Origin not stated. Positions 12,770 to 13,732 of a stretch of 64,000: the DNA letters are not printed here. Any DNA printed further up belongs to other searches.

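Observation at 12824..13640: Foreign high-GC adenylate-kinase-like P-loop kinase inserted between the pilB operon and valS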

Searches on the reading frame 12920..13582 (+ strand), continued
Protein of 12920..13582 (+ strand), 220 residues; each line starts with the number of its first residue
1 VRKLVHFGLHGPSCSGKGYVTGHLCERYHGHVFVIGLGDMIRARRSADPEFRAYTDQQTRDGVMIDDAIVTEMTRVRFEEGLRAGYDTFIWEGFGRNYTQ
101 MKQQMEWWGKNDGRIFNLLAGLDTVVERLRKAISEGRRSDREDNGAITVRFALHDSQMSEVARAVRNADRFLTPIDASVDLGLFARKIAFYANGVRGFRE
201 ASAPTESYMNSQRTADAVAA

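Call 86: find_homologous_proteins(query=A8, max_evalue=1e-10)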
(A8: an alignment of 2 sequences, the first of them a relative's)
Query A8 (2 sequences) (192 aa, profile of the alignment): 3739 proteins with E <= 1e-10 among 5707 candidates; the best 120 are listed.
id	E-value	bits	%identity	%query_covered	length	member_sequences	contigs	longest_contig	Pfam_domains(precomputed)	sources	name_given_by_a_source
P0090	2.4e-112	392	36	96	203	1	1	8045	PF00406.30,PF02223.24,PF13207.13,PF13238.13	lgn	-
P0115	1.5e-98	347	100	100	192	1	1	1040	PF06414.19,PF00406.30,PF02223.24,PF13671.13,PF13207.13,PF13238.13,PF00448.29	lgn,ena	-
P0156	1.4e-49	187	37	96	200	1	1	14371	PF00406.30,PF02223.24,PF13207.13,PF13238.13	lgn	-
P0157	9.0e-49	184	34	92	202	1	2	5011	PF00406.30,PF02223.24,PF13207.13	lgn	-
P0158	2.7e-45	173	34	99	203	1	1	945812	PF00406.30,PF02223.24,PF13671.13,PF13207.13,PF13238.13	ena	-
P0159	2.7e-44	169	29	96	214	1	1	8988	PF00406.30,PF13207.13,PF13238.13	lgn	-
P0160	4.9e-43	165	32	94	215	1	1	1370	PF00406.30,PF02223.24,PF13671.13,PF13207.13,PF13238.13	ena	-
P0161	2.6e-42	163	35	95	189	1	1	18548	PF00406.30,PF13207.13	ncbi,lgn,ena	-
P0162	2.7e-41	160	34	94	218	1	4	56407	PF00406.30,PF13207.13,PF13238.13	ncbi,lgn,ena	-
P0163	3.3e-41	159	34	95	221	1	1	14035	PF00406.30,PF02223.24,PF05191.21,PF13207.13,PF13238.13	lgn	-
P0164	8.3e-41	158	28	96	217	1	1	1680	PF00406.30,PF13207.13,PF13238.13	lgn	-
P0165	1.7e-40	157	40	94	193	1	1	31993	PF00406.30,PF13671.13,PF13207.13,PF13238.13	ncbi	-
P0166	1.7e-40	157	41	96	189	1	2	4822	PF00406.30,PF13671.13,PF13207.13,PF13238.13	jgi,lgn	-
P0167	3.0e-40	156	42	96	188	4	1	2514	PF00406.30,PF02223.24,PF13671.13,PF13207.13,PF13238.13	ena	-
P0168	8.0e-40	155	37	95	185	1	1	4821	PF00406.30,PF13207.13,PF13238.13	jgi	-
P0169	1.1e-39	154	36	95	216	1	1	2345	PF00406.30,PF02223.24,PF05191.21,PF02224.25,PF13207.13,PF13238.13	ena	-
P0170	3.2e-39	153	31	97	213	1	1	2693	PF00406.30,PF13207.13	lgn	-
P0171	3.7e-39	153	39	94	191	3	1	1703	PF00406.30,PF02223.24,PF13671.13,PF13207.13,PF13238.13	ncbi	-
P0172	6.8e-39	152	36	95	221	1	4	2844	PF00406.30,PF02223.24,PF05191.21,PF13207.13,PF13238.13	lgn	-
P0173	9.2e-39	151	34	96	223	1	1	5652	PF00406.30,PF05191.21,PF13207.13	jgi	jgi:adenylate kinase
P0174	9.6e-39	151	37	96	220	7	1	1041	PF00406.30,PF05191.21,PF13207.13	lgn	-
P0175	1.2e-38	151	38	100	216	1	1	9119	PF00406.30,PF13671.13,PF13207.13,PF13238.13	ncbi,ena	-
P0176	1.5e-38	151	41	97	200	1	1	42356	PF00406.30,PF13671.13,PF13207.13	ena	-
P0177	1.5e-38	151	39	94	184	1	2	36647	PF00406.30,PF02223.24,PF13671.13,PF13207.13,PF13238.13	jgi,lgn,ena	-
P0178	4.0e-38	149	34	97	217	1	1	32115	PF00406.30,PF02223.24,PF05191.21,PF13207.13,PF13238.13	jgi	jgi:adenylate kinase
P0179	4.3e-38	149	39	97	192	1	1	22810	PF00406.30,PF13671.13,PF13207.13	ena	-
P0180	4.5e-38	149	36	94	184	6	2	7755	PF00406.30,PF13671.13,PF13207.13,PF13238.13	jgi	-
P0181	4.6e-38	149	37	95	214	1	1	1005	PF00406.30,PF02223.24,PF13207.13,PF13238.13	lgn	-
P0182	5.1e-38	149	41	98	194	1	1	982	PF00406.30,PF13671.13,PF13207.13,PF13238.13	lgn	-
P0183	5.3e-38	149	38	95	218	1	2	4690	PF00406.30,PF02223.24,PF02224.25,PF13207.13,PF13238.13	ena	-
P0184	5.8e-38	149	35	93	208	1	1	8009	PF00406.30,PF13671.13,PF13207.13,PF13238.13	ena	-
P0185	6.8e-38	148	37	96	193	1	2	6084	PF00406.30,PF13207.13,PF13238.13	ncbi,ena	-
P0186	6.8e-38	148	35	95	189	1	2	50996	PF00406.30,PF13207.13,PF13238.13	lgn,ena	-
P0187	7.2e-38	148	39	95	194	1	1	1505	PF00406.30,PF13671.13,PF13207.13,PF13238.13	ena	-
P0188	8.4e-38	148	39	95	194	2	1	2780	PF00406.30,PF13671.13,PF13207.13,PF13238.13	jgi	-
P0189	8.7e-38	148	34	95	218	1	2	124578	PF00406.30,PF02223.24,PF13207.13,PF13238.13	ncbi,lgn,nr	ncbi:MAG: nucleoside monophosphate kinase [Candidatus Pacebacteria bacterium]|nr:nucleoside monophos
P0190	9.4e-38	148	36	95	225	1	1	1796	PF00406.30,PF02223.24,PF13207.13,PF13238.13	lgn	-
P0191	1.0e-37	148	40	98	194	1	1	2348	PF00406.30,PF13671.13,PF13207.13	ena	-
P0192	1.1e-37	148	37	97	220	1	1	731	PF00406.30,PF02223.24,PF05191.21,PF02224.25,PF13207.13,PF13238.13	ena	-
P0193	1.2e-37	148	37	95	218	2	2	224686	PF00406.30,PF13207.13,PF13238.13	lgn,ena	-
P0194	1.2e-37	148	40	98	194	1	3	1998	PF00406.30,PF13671.13,PF13207.13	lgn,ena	-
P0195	1.5e-37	147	34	96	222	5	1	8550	PF00406.30,PF05191.21,PF13207.13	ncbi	-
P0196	1.7e-37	147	40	92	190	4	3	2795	PF00406.30,PF13671.13,PF13207.13,PF13238.13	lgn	-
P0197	1.8e-37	147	36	95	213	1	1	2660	PF00406.30,PF02223.24,PF02224.25,PF13207.13,PF13238.13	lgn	-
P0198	1.8e-37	147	42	96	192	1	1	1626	PF00406.30,PF13671.13,PF13207.13,PF13238.13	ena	-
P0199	1.9e-37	147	40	98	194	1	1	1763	PF00406.30,PF13671.13,PF13207.13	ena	-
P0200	1.9e-37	147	38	95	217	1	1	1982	PF06414.19,PF00406.30,PF02223.24,PF02224.25,PF13207.13,PF13238.13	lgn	-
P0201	2.1e-37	147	37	95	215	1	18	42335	PF00406.30,PF02223.24,PF13207.13,PF13238.13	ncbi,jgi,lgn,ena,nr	ncbi:MAG: hypothetical protein A2271_00225 [Candidatus Moranbacteria bacterium RIFOXYA12_FULL_35_19]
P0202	2.1e-37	147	37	95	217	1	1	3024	PF00406.30,PF02223.24,PF05191.21,PF13207.13,PF13238.13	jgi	jgi:adenylate kinase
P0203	2.7e-37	147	41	98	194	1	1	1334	PF00406.30,PF13671.13,PF13207.13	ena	-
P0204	2.7e-37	147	39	95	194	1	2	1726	PF00406.30,PF13671.13,PF13207.13,PF13238.13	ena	-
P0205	2.7e-37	147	39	95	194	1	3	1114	PF00406.30,PF13671.13,PF13207.13,PF13238.13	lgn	-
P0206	2.7e-37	147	39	95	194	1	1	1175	PF00406.30,PF13671.13,PF13207.13,PF13238.13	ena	-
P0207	2.8e-37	147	38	97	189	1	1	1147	PF00406.30,PF13671.13,PF13207.13,PF13238.13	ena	-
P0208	2.8e-37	146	36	95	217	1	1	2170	PF00406.30,PF02223.24,PF13207.13,PF13238.13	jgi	jgi:adenylate kinase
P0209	2.9e-37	146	37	96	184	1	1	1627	PF00406.30,PF13671.13,PF13207.13,PF13238.13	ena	-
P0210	2.9e-37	146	38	93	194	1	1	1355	PF00406.30,PF13671.13,PF13207.13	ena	-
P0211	3.0e-37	146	35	96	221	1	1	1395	PF00406.30,PF02223.24,PF05191.21,PF13207.13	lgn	-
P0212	3.6e-37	146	42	96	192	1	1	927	PF00406.30,PF13671.13,PF13207.13,PF13238.13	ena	-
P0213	3.7e-37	146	32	97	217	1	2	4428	PF00406.30,PF02223.24,PF13207.13,PF13238.13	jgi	jgi:adenylate kinase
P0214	3.7e-37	146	41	96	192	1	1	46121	PF00406.30,PF13671.13,PF13207.13,PF13238.13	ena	-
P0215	3.8e-37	146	41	92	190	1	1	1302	PF00406.30,PF13671.13,PF13207.13,PF13238.13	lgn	-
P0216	4.1e-37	146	42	96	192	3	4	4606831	PF00406.30,PF13671.13,PF13207.13,PF13238.13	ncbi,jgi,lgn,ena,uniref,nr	ncbi:MAG: adenylate kinase [Pseudomonadota bacterium]|uniref:adenylate kinase n=1 Tax=Thalassovita s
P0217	4.1e-37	146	36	96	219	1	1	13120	PF00406.30,PF05191.21,PF13207.13,PF13238.13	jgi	jgi:adenylate kinase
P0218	4.6e-37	146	37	94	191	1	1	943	PF00406.30,PF13671.13,PF13207.13,PF13238.13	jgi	jgi:adenylate kinase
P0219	5.2e-37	146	38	89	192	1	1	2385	PF00406.30,PF13207.13,PF13238.13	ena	-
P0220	5.3e-37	146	37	94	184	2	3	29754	PF00406.30,PF13671.13,PF13207.13,PF13238.13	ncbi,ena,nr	ncbi:hypothetical protein CL656_03710 [bacterium]|nr:hypothetical protein [bacterium]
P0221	5.4e-37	146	37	97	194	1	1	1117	PF00406.30,PF02223.24,PF13671.13,PF13207.13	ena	-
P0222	5.6e-37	145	41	96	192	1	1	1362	PF00406.30,PF13671.13,PF13207.13,PF13238.13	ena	-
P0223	6.7e-37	145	41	96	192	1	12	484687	PF00406.30,PF13671.13,PF13207.13,PF13238.13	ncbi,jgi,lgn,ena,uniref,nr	ncbi:adenylate kinase [Thalassovita mediterranea]|jgi:adenylate kinase|uniref:Adenylate kinase n=1 T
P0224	6.8e-37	145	39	92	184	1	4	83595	PF00406.30,PF02223.24,PF13207.13,PF13238.13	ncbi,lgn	ncbi:MAG: adenylate kinase [Balneolaceae bacterium]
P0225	6.9e-37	145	36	97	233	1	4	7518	PF00406.30,PF13207.13,PF13238.13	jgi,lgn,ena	-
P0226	7.1e-37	145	42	96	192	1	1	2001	PF00406.30,PF13671.13,PF13207.13,PF13238.13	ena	-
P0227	7.2e-37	145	37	95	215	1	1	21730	PF00406.30,PF02223.24,PF13207.13,PF13238.13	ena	-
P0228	7.3e-37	145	37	95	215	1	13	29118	PF00406.30,PF02223.24,PF13207.13,PF13238.13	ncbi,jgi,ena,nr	ncbi:MAG: adenylate kinase [Candidatus Moranbacteria bacterium CG23_combo_of_CG06-09_8_20_14_all_35_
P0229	7.5e-37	145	38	94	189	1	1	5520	PF00406.30,PF13671.13,PF13207.13,PF13238.13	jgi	jgi:adenylate kinase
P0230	7.8e-37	145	39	95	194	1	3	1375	PF00406.30,PF13671.13,PF13207.13,PF13238.13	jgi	jgi:adenylate kinase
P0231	8.0e-37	145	41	96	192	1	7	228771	PF00406.30,PF13671.13,PF13207.13,PF13238.13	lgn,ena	-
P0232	8.2e-37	145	36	94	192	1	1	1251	PF00406.30,PF13671.13,PF13207.13,PF13238.13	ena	-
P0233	9.5e-37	145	37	96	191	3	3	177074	PF00406.30,PF13671.13,PF13207.13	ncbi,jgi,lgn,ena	ncbi:MAG: nucleoside monophosphate kinase [bacterium]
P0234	9.6e-37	145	39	94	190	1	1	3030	PF00406.30,PF13671.13,PF13207.13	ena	-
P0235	9.7e-37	145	32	97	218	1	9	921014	PF00406.30,PF02223.24,PF13207.13,PF13238.13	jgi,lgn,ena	jgi:adenylate kinase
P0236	9.9e-37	145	38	95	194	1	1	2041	PF00406.30,PF13671.13,PF13207.13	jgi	jgi:adenylate kinase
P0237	1.0e-36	145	39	95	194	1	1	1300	PF00406.30,PF13671.13,PF13207.13,PF13238.13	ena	-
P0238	1.1e-36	145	37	94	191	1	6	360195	PF00406.30,PF13671.13,PF13207.13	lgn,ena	-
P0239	1.1e-36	145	32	97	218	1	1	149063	PF00406.30,PF02223.24,PF13207.13,PF13238.13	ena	-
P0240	1.1e-36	145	39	97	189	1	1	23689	PF00406.30,PF13671.13,PF13207.13,PF13238.13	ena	-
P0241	1.1e-36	145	41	96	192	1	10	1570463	PF00406.30,PF13671.13,PF13207.13,PF13238.13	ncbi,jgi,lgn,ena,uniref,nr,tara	ncbi:Adenylate kinase [Thalassovita autumnalis]|jgi:adenylate kinase|uniref:Adenylate kinase n=2 Tax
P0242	1.1e-36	145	36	89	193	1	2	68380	PF00406.30,PF13207.13,PF13238.13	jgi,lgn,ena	-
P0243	1.2e-36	144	40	94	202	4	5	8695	PF00406.30,PF13671.13,PF13207.13,PF13238.13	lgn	-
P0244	1.2e-36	144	37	95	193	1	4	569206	PF00406.30,PF13671.13,PF13207.13,PF13238.13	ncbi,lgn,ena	-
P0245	1.2e-36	144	37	90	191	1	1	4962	PF00406.30,PF13207.13,PF13238.13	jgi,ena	-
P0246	1.3e-36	144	41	97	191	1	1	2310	PF00406.30,PF13671.13,PF13207.13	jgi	jgi:adenylate kinase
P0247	1.4e-36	144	42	97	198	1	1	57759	PF00406.30,PF13671.13,PF13207.13,PF13238.13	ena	-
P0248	1.4e-36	144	35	96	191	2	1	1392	PF00406.30,PF13671.13,PF13207.13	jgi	jgi:adenylate kinase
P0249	1.5e-36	144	38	95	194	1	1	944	PF00406.30,PF13671.13,PF13207.13,PF13238.13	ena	-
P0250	1.5e-36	144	38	95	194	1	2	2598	PF00406.30,PF13671.13,PF13207.13,PF13238.13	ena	-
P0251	1.5e-36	144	40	95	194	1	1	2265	PF00406.30,PF13671.13,PF13207.13,PF13238.13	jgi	jgi:adenylate kinase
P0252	1.6e-36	144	41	96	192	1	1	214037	PF00406.30,PF13671.13,PF13207.13,PF13238.13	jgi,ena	-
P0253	1.6e-36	144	35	97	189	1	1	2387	PF00406.30,PF13207.13,PF13238.13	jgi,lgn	-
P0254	1.7e-36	144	38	95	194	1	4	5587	PF00406.30,PF13671.13,PF13207.13,PF13238.13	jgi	jgi:adenylate kinase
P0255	1.7e-36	144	38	95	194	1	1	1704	PF00406.30,PF13671.13,PF13207.13,PF13238.13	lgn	-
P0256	1.7e-36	144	40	97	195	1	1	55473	PF00406.30,PF13671.13,PF13207.13,PF13238.13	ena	-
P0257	1.7e-36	144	39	95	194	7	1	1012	PF00406.30,PF02223.24,PF13671.13,PF13207.13,PF13238.13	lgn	-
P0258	1.9e-36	144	34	98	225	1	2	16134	PF06414.19,PF00406.30,PF05191.21,PF02224.25,PF13207.13,PF13238.13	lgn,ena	-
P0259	1.9e-36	144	37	95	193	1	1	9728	PF00406.30,PF13671.13,PF13207.13,PF13238.13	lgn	-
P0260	2.2e-36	144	35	97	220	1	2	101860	PF00406.30,PF02223.24,PF05191.21,PF13207.13,PF13238.13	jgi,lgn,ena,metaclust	metaclust:\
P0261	2.5e-36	143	38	94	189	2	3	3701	PF00406.30,PF13207.13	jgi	jgi:adenylate kinase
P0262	2.6e-36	143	39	95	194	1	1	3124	PF00406.30,PF13671.13,PF13207.13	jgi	jgi:adenylate kinase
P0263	2.7e-36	143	30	97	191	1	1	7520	PF00406.30,PF13671.13,PF13207.13,PF13238.13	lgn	-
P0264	3.0e-36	143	36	95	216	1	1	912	PF00406.30,PF02223.24,PF05191.21,PF13207.13,PF13238.13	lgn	-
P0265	3.0e-36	143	40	94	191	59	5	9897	PF00406.30,PF13671.13,PF13207.13,PF13238.13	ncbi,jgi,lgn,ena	-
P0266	3.4e-36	143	34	95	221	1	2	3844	PF00406.30,PF05191.21,PF13207.13,PF13238.13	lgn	-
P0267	3.8e-36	143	42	97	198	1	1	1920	PF00406.30,PF13671.13,PF13207.13,PF13238.13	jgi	jgi:adenylate kinase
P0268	4.0e-36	143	39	95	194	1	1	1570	PF00406.30,PF02223.24,PF13671.13,PF13207.13,PF13238.13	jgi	jgi:adenylate kinase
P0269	4.1e-36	143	36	97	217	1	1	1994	PF00406.30,PF13207.13,PF13238.13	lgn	-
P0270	4.4e-36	143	39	95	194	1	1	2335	PF00406.30,PF02223.24,PF13671.13,PF13207.13,PF13238.13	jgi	jgi:adenylate kinase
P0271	4.8e-36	142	37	92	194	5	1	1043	PF00406.30,PF13671.13,PF13207.13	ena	-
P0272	5.0e-36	142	34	97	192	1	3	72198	PF00406.30,PF13207.13,PF13238.13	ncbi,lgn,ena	-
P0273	5.0e-36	142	37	96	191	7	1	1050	PF00406.30,PF13207.13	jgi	jgi:adenylate kinase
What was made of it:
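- Other CPR bacteria carry canonical adenylate kinases (call 86, source names).
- Tried and rejected: None of the 120 listed had the contig lengths of the adkL-bearing contigs (call 86).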

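Call 91: find_homologous_proteins(query=A5, max_evalue=1e-15)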
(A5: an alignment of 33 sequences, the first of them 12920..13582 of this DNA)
Query A5 (33 sequences) (220 aa, profile of the alignment): 9 proteins with E <= 1e-15 among 8000 candidates.
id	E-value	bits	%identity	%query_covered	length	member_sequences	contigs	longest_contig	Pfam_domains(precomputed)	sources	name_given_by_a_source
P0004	4.3e-70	253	59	92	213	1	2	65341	PF00406.30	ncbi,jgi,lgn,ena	jgi:adenylate kinase family enzyme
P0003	4.9e-69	250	60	91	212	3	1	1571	PF00406.30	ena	-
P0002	1.7e-66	242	78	92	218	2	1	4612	PF00406.30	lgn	-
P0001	2.2e-63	231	100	100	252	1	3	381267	PF00406.30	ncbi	-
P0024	3.1e-63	231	23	71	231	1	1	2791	PF00406.30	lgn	-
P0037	2.4e-61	225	26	86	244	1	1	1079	PF00406.30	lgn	-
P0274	9.6e-20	89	27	70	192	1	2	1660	PF00406.30,PF13671.13,PF13207.13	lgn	-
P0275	1.5e-18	85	-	-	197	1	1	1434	PF00406.30,PF13671.13,PF13207.13,PF13238.13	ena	-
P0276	2.3e-17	81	32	45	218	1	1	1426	PF00406.30,PF05191.21,PF13207.13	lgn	-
